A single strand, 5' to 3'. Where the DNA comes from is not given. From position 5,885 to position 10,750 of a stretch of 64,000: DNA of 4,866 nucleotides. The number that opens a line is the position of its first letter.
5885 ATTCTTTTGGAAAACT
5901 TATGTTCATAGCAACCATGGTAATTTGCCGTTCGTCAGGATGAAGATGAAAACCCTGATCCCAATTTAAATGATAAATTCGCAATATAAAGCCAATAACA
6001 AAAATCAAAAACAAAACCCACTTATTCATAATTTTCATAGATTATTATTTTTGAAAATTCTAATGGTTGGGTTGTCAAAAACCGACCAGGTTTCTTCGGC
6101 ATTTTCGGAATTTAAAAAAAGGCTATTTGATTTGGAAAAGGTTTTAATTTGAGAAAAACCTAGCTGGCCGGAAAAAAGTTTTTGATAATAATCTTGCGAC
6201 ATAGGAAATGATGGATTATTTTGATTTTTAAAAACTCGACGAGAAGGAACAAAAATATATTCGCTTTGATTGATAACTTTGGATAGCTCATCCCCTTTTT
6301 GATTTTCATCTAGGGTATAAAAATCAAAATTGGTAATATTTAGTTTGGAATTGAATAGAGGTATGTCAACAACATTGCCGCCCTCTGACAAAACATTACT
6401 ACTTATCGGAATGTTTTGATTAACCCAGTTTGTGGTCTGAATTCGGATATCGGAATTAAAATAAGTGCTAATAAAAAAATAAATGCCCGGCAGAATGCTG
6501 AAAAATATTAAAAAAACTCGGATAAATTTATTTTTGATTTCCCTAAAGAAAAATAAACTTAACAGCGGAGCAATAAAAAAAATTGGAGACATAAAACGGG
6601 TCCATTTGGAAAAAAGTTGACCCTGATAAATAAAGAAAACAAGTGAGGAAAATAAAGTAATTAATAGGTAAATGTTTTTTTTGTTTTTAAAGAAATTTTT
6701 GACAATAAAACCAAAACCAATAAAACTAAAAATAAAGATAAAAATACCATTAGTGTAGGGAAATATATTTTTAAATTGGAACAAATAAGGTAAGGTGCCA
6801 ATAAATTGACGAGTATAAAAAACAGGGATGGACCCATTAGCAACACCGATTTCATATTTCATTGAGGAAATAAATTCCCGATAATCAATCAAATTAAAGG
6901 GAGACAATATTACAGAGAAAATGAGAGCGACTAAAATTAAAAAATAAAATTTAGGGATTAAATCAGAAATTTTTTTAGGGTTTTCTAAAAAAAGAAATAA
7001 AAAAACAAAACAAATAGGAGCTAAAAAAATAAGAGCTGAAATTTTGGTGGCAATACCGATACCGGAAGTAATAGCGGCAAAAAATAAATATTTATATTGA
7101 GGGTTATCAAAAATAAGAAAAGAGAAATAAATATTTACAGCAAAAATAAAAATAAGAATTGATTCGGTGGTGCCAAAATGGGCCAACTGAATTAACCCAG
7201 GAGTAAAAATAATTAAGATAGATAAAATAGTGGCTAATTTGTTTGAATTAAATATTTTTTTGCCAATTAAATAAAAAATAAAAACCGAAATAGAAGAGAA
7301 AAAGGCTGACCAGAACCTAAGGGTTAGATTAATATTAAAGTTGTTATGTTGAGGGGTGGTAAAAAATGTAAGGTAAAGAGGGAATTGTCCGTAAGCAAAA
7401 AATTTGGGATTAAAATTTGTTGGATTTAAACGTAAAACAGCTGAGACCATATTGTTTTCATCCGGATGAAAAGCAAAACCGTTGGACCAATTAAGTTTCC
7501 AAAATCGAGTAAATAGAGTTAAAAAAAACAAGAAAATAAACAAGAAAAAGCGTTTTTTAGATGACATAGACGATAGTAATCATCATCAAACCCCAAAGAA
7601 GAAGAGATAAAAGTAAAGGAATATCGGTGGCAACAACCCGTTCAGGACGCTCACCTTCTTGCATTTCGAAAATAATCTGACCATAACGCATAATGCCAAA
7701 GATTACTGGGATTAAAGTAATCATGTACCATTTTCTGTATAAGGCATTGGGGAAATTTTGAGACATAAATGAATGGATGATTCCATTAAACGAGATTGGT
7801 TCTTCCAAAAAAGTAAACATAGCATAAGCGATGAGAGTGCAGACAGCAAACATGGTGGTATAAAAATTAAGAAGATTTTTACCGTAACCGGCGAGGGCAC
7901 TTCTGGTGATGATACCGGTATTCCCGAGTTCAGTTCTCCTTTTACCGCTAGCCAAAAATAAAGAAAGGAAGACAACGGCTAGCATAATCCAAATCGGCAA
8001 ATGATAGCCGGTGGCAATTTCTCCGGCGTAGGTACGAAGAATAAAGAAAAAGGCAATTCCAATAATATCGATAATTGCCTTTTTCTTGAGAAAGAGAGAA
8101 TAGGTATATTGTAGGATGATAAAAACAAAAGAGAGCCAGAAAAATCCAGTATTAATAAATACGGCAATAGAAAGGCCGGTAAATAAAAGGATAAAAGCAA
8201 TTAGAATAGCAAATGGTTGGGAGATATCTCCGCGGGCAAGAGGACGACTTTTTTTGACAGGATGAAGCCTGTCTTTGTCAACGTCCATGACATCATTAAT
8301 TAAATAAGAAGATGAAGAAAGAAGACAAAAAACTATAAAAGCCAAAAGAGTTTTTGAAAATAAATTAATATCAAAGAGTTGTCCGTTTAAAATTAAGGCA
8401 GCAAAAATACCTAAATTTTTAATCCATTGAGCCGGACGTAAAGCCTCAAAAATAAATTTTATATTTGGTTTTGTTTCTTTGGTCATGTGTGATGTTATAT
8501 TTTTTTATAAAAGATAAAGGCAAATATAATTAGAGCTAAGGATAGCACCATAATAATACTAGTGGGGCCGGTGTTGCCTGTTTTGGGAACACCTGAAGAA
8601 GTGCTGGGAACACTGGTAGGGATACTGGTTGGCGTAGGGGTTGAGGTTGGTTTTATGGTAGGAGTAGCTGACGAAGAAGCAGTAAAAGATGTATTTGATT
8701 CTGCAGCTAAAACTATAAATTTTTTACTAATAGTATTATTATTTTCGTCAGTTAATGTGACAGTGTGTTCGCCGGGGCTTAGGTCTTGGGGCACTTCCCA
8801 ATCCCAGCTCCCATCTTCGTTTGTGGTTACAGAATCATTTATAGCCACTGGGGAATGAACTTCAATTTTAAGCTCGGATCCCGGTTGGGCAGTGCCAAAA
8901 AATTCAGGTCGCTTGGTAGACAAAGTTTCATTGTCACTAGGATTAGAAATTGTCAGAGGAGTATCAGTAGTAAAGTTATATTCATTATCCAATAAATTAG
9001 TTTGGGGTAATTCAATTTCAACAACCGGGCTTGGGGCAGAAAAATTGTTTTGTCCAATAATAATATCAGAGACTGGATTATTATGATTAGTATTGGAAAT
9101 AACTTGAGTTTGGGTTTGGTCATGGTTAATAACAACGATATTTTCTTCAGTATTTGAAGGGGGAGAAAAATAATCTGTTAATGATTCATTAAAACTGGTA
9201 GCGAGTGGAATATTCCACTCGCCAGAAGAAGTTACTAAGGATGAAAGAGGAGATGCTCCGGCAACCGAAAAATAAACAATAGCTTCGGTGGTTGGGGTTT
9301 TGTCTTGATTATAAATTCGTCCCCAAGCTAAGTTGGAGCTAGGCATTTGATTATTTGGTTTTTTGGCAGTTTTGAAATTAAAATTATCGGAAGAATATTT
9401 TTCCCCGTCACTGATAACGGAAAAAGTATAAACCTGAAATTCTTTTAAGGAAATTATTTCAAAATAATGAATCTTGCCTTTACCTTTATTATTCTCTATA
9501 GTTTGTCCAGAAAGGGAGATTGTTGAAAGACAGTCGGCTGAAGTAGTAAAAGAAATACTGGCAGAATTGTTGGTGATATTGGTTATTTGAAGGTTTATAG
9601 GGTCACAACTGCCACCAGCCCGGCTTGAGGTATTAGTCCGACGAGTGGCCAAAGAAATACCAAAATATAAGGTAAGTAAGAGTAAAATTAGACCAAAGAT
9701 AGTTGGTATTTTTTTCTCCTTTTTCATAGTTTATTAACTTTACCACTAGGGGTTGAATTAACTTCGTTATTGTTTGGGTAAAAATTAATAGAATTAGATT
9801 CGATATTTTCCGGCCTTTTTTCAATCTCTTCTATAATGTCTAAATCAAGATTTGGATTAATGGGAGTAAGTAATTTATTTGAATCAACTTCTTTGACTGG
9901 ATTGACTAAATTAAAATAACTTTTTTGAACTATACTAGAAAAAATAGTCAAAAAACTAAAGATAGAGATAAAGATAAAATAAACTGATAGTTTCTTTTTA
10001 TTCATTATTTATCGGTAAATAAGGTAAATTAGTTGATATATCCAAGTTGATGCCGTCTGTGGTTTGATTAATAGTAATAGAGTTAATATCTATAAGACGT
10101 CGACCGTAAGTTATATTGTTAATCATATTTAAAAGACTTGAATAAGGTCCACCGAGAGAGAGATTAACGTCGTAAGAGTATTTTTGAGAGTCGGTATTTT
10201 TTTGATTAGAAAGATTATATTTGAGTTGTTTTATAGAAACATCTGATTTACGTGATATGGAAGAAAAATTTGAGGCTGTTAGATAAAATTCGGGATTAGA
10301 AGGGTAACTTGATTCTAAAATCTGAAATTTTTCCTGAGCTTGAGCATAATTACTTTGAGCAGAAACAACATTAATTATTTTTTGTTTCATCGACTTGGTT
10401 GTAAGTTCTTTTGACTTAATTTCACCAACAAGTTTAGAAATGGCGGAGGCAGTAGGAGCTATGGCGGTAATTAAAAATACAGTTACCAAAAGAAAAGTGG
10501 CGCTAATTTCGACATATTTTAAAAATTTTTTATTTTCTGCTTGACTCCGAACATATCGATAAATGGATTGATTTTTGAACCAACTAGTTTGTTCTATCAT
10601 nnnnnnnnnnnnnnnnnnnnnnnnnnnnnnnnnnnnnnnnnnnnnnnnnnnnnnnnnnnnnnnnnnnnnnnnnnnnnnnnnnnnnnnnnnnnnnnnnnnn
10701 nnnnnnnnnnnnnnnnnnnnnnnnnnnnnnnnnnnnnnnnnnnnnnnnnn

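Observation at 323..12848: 12.5-kb uninterrupted cell-envelope operon starting with MurJ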

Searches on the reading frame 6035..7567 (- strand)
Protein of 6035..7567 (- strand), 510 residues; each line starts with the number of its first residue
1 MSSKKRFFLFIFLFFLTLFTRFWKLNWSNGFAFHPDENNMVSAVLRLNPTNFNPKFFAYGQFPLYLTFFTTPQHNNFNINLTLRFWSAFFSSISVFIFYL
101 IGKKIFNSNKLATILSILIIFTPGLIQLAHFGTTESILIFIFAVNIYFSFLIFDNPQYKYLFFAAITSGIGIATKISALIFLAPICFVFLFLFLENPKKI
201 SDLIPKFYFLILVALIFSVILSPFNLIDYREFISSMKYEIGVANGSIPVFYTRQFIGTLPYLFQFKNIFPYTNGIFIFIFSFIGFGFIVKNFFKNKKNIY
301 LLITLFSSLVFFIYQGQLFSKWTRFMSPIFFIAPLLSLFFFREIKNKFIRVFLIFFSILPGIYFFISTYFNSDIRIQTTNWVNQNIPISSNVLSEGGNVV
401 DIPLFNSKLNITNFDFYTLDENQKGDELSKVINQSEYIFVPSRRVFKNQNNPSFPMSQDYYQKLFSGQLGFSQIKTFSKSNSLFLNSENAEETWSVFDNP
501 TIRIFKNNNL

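Call 4: search_protein_families(library=pfam, proteins=[window:6035-7567:-], max_evalue=0.01)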
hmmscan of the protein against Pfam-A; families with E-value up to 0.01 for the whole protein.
window:6035-7567:- (510 aa): 2 families
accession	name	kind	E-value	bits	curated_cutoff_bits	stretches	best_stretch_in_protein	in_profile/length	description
PF02366.24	PMT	-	2.8e-11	43.9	22.7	1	60-236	60-242/245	Dolichyl-phosphate-mannose-protein mannosyltransferase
PF13231.12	PMT_2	-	1.8e-10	41.7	26.1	1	82-219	23-156/160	Dolichyl-phosphate-mannose-protein mannosyltransferase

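Call 6: search_protein_families(library=ncbifam, proteins=[window:6035-7567:-], max_evalue=0.01)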
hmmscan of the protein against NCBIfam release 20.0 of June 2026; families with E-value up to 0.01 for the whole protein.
window:6035-7567:- (510 aa): 1 family
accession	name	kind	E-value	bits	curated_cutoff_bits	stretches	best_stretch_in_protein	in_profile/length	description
NF047440.1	LA3751_2_3_fam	subfamily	9.6e-08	31.3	200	1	59-434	78-449/460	LA_3751/LA_3752 family putative glycosyltransferase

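Call 32: search_solved_structures(query=window:6035-7567:-, max_evalue=1)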
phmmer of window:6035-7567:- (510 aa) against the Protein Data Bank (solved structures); distinct sequences matched with E-value up to 1: 0.

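Call 50: search_solved_structures(query=A4, max_evalue=1, show_alignments=1)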
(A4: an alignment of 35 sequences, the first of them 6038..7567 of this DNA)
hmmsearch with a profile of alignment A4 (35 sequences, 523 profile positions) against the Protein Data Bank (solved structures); distinct sequences matched with E-value up to 1: 1.
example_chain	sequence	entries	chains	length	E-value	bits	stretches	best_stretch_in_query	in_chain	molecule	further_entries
6obm_A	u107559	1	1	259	0.28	13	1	29-60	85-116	Ricin A chain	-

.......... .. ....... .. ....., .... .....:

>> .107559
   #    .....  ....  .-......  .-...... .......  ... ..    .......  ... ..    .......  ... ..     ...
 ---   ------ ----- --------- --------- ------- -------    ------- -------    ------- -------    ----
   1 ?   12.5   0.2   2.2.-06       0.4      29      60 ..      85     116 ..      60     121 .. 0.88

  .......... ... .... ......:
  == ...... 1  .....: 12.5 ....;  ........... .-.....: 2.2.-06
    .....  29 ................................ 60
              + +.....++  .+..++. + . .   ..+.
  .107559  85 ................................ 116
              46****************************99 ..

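Call 53: find_homologous_proteins(query=window:6035-7567:-, max_evalue=0.00001)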
Query window:6035-7567:- (510 aa): 1497 proteins with E <= 0.00001 among 8000 candidates; the best 120 are listed.
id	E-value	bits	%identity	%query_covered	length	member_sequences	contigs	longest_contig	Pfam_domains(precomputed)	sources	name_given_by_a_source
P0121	0.0e+0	1093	100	100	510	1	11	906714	PF02366.25,PF13231.13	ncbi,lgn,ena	-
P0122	2.3e-256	870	80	100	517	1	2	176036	PF02366.25,PF13231.13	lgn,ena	-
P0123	5.1e-236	802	73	100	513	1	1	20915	-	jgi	jgi:hypothetical protein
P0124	2.5e-224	764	69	100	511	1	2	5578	PF02366.25,PF13231.13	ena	-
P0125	2.7e-224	764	69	96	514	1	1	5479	PF02366.25,PF13231.13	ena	-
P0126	8.8e-224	762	70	100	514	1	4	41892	PF02366.25,PF13231.13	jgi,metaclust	metaclust:\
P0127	1.9e-222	758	69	100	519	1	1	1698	PF02366.25,PF13231.13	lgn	-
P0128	2.0e-222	758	69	95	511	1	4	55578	PF02366.25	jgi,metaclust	metaclust:\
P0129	1.1e-220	752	67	100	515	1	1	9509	PF02366.25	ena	-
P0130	2.8e-220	751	69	95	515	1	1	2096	PF02366.25,PF13231.13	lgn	-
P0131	4.0e-220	750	67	100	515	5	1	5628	PF02366.25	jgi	-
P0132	2.2e-219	748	70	100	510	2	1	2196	PF02366.25,PF13231.13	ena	-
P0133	2.4e-215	734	67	100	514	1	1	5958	PF02366.25,PF13231.13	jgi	jgi:hypothetical protein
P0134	8.7e-214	729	67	100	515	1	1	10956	PF02366.25,PF13231.13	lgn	-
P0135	8.7e-214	729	66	100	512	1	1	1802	-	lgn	-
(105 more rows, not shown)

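Call 63: predict_structure(alignment_id=A6)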
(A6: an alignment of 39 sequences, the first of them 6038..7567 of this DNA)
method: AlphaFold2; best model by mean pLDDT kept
length: 510 residues; sequences in the alignment: 39
mean_pLDDT: 86.6   pTM: 0.87
mean pLDDT of the five models: 86.6, 85.2, 83.3, 82.9, 80.7
residues with pLDDT >= 90: 282; 70-90: 164; 50-70: 58; < 50: 6
segments of 3 or more residues with pLDDT < 50: none
pLDDT, mean of each block of 10 residues (from residue 1): 71 95 85 76 93 84 95 93 95 97 95 97 92 91 98 96 97 90 95 90 94 96 88 85 69 64 83 93 95 84 95 77 73 96 96 96 92 86 92 71 72 79 80 93 58 78 90 91 76 61 88
secondary structure, 60 per line:
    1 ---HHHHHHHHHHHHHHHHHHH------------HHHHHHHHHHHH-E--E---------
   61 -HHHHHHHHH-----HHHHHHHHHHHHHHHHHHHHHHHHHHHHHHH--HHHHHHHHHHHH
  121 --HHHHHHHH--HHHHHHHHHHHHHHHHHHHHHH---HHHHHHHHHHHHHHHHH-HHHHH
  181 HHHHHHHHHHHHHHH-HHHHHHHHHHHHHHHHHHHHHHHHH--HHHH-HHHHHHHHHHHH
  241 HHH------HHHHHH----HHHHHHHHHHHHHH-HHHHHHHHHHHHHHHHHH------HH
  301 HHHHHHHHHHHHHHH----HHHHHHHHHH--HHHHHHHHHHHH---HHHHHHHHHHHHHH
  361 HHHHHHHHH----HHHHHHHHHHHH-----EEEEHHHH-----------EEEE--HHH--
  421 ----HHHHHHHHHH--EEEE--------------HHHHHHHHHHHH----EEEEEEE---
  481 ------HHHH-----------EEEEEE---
elements in order: H4-22 H35-46 H62-70 H76-106 H109-120 H123-130 H133-154 H158-174 H176-195 H197-221 H224-227 H229-243 H250-255 H260-273 H275-292 H299-315 H320-329 H332-343 H347-369 H374-385 E391-394 H395-398 E410-413 H425-434 E437-440 H455-466 E471-477 H487-490 E502-507

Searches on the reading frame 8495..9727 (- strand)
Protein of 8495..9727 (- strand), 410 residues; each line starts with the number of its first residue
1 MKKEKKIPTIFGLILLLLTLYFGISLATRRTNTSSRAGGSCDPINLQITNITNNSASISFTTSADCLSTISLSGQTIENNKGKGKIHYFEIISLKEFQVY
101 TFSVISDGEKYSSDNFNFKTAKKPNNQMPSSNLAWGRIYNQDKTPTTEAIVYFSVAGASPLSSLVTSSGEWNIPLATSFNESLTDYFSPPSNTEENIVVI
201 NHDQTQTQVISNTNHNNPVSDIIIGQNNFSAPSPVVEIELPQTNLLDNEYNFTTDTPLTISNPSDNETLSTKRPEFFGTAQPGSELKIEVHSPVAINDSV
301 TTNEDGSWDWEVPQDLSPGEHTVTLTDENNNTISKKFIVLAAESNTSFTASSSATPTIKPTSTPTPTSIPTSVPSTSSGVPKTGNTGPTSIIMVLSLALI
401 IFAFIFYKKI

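Call 4: search_protein_families(library=pfam, proteins=[window:8495-9727:-], max_evalue=0.01)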
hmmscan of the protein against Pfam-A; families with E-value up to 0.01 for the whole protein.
window:8495-9727:- (410 aa): 2 families
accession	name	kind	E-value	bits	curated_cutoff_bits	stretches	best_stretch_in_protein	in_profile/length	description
PF19077.6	Big_13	-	8.4e-07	29.9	27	1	264-328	20-84/102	Bacterial Ig-like domain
PF14610.12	Psg1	-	0.0027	18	30.1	1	287-407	75-173/186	Ykl077w/Psg1 (Pma1 Stabilization in Golgi)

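Call 6: search_protein_families(library=ncbifam, proteins=[window:8495-9727:-], max_evalue=0.01)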
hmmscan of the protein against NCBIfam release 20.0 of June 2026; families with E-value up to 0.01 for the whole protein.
window:8495-9727:- (410 aa): 2 families
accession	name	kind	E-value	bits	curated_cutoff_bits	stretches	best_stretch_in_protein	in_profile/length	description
NF040520.1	Ig_like_BLP2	equivalog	0.00071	17.8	750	1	265-342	531-610/730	Ig-like repeat protein Blp2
TIGR04216.1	halo_surf_glyco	exception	0.0025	16.1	400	1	289-403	659-777/784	HVO_2072 family ArtA-dependent S-layer glycoprotein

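Call 89: search_protein_families(library=ncbifam, alignment_id=A7, max_evalue=5)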
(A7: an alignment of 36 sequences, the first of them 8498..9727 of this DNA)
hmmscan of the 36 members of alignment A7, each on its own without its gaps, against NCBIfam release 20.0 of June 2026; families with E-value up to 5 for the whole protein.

A. member 1, window:8498-9727:- (410 aa): 5 families
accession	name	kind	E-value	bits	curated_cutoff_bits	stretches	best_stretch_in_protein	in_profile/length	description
NF040520.1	Ig_like_BLP2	equivalog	0.00071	17.8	750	1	265-342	531-610/730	Ig-like repeat protein Blp2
TIGR04216.1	halo_surf_glyco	exception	0.0025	16.1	400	1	289-403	659-777/784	HVO_2072 family ArtA-dependent S-layer glycoprotein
NF053819.1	EF0750_LPXTG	subfamily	0.014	15.9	47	1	344-409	36-101/105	EF2685/EF0750 family sortase-dependent surface protein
TIGR01167.1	LPXTG_anchor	domain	0.019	15.6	15.9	1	381-409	3-31/34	LPXTG cell wall anchor domain-containing protein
NF004173.0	PRK05641.1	equivalog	0.082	13.5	199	1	314-378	18-81/153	putative acetyl-CoA carboxylase biotin carboxyl carrier protein subunit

B. families by the number of members that match (of 36 scanned): 22 families
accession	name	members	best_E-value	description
NF040520.1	Ig_like_BLP2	19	1.2e-05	Ig-like repeat protein Blp2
NF033510.3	Ca_tandemer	18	7.1e-09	Ca2+-stabilized repeat-containing adhesin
TIGR01167.1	LPXTG_anchor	10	0.0063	LPXTG cell wall anchor domain-containing protein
NF053819.1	EF0750_LPXTG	6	0.0018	EF2685/EF0750 family sortase-dependent surface protein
TIGR04216.1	halo_surf_glyco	5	0.00018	HVO_2072 family ArtA-dependent S-layer glycoprotein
NF004173.0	PRK05641.1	4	0.081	putative acetyl-CoA carboxylase biotin carboxyl carrier protein subunit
NF005411.0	PRK06975.1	2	0.0067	fused uroporphyrinogen-III synthase HemD/membrane protein HemX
NF012211.1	tand_rpt_95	2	0.0075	tandem-95 repeat protein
NF011111.0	PRK14539.1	2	0.11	50S ribosomal protein L11/unknown domain fusion protein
NF040904.1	PhrA_Strep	2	0.17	PhrA family quorum-sensing system peptide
NF042414.1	CLC_0170_fam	2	1.2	CLC_0170 family protein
NF047413.1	heterocyst_PatX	1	0.034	heterocyst-inhibiting protein PatX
NF008968.0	PRK12315.1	1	0.074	1-deoxy-D-xylulose-5-phosphate synthase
NF046009.1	MAGa3780_fam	1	0.11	MAGa3780 family membrane protein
NF003818.2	PRK05409.1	1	0.18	HvfB family MNIO-type RiPP peptide maturase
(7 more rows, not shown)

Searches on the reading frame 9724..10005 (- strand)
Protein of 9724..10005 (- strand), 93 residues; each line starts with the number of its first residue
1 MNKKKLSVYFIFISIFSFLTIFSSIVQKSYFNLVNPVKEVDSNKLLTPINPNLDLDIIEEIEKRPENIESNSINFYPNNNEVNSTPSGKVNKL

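Call 4: search_protein_families(library=pfam, proteins=[window:9724-10005:-], max_evalue=0.01)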
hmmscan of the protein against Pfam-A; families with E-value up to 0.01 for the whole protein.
window:9724-10005:- (93 aa): 0 families

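Call 6: search_protein_families(library=ncbifam, proteins=[window:9724-10005:-], max_evalue=0.01)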
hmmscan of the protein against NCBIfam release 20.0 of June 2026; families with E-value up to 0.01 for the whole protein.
window:9724-10005:- (93 aa): 0 families

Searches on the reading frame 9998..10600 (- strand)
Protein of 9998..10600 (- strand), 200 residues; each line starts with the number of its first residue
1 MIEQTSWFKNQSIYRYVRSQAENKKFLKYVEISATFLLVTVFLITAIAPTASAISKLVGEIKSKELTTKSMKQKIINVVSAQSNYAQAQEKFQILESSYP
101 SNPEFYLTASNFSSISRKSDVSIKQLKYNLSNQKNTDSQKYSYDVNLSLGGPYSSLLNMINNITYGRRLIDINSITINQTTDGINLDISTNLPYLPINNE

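Call 4: search_protein_families(library=pfam, proteins=[window:9998-10600:-], max_evalue=0.01)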
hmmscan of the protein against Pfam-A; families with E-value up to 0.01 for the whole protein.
window:9998-10600:- (200 aa): 2 families
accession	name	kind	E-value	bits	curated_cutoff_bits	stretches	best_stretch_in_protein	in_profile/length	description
PF04350.18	PilO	-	8.4e-06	26.4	22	1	65-183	12-127/145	Pilus assembly protein, PilO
PF08617.15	CGI-121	-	0.0098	16.4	25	0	31-98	18-85/159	Kinase binding protein CGI-121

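Call 6: search_protein_families(library=ncbifam, proteins=[window:9998-10600:-], max_evalue=0.01)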
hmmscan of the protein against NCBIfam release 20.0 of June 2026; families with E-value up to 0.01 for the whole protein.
window:9998-10600:- (200 aa): 0 families

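Call 26: search_solved_structures(query=A3, max_evalue=10, show_alignments=1)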
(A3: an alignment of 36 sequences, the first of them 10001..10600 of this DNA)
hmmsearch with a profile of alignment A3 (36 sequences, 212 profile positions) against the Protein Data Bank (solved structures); distinct sequences matched with E-value up to 10: 7.
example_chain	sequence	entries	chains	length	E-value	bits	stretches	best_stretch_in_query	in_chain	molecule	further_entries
3jc8_Oa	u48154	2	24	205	1.2e-05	28.4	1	99-193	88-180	PilO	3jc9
9dsm_A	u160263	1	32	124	0.089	15.7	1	149-187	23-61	Sjogren's Syndrome Nuclear Autoantigen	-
9k8y_A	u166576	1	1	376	0.76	12.7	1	5-43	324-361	Nucleoside transporter 1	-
9k88_A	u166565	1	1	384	0.9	12.4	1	5-43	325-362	Nucleoside transporter 1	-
9k7g_A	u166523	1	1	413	2.5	11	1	5-43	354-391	Nucleoside transporter 1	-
7wn0_A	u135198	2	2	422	2.6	10.9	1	5-43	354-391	Equilibrative nucleoside/nucleobase transporter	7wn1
9k7s_A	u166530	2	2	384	3.4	10.6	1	5-43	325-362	Nucleoside transporter 1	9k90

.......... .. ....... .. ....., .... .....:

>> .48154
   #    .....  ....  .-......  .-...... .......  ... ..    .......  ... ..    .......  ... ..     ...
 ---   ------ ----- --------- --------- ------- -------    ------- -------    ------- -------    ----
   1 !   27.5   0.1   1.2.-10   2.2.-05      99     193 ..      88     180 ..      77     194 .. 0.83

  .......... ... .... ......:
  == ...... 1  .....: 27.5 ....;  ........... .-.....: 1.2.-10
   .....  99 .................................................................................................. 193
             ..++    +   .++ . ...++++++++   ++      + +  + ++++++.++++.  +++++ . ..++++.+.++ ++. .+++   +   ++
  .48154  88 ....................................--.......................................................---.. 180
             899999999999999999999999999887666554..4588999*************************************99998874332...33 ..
